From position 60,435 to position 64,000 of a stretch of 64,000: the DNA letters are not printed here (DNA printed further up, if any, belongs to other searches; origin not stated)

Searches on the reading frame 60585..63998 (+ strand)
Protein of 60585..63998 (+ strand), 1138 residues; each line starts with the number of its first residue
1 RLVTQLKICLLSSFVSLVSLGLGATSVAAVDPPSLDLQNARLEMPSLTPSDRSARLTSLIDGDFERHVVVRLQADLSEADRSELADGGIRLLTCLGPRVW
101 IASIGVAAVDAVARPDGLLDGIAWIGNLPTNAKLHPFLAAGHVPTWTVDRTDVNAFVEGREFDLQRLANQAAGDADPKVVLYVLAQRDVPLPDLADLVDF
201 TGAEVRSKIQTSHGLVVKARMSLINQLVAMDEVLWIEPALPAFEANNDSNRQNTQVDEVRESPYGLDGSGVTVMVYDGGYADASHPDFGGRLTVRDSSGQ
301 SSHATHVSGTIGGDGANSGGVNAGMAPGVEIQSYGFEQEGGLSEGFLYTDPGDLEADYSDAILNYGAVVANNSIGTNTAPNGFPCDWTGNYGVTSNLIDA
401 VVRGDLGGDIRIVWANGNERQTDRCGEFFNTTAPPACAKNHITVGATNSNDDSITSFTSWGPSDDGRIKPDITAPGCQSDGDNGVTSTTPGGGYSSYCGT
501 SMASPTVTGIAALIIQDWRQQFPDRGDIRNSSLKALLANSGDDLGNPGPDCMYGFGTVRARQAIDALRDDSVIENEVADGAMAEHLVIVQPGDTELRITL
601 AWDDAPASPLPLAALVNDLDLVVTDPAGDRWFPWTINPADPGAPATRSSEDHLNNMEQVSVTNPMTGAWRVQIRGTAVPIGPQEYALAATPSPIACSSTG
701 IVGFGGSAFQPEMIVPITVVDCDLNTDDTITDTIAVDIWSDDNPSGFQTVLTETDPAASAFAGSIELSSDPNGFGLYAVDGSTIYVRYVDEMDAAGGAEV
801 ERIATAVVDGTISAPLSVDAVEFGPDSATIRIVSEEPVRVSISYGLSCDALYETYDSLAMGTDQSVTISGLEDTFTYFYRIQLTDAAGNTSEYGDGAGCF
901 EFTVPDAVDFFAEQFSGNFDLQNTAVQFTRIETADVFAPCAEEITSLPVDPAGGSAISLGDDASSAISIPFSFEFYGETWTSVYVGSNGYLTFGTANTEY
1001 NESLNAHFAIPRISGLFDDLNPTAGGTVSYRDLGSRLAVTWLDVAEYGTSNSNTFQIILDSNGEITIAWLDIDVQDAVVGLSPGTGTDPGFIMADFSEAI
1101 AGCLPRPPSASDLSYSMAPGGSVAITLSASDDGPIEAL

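Call 22: search_protein_families(library=pfam, proteins=[window:60585-63998:+], max_evalue=0.001)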
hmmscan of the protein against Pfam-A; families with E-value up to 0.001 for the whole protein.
window:60585-63998:+ (1138 aa): 2 families
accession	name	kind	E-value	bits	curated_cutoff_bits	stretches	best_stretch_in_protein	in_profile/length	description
PF00082.27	Peptidase_S8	-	4.7e-39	134.8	21.8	1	268-556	1-288/288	Subtilase family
PF06119.19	NIDO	-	1.8e-07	31.8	25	0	1037-1066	82-114/186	Nidogen-like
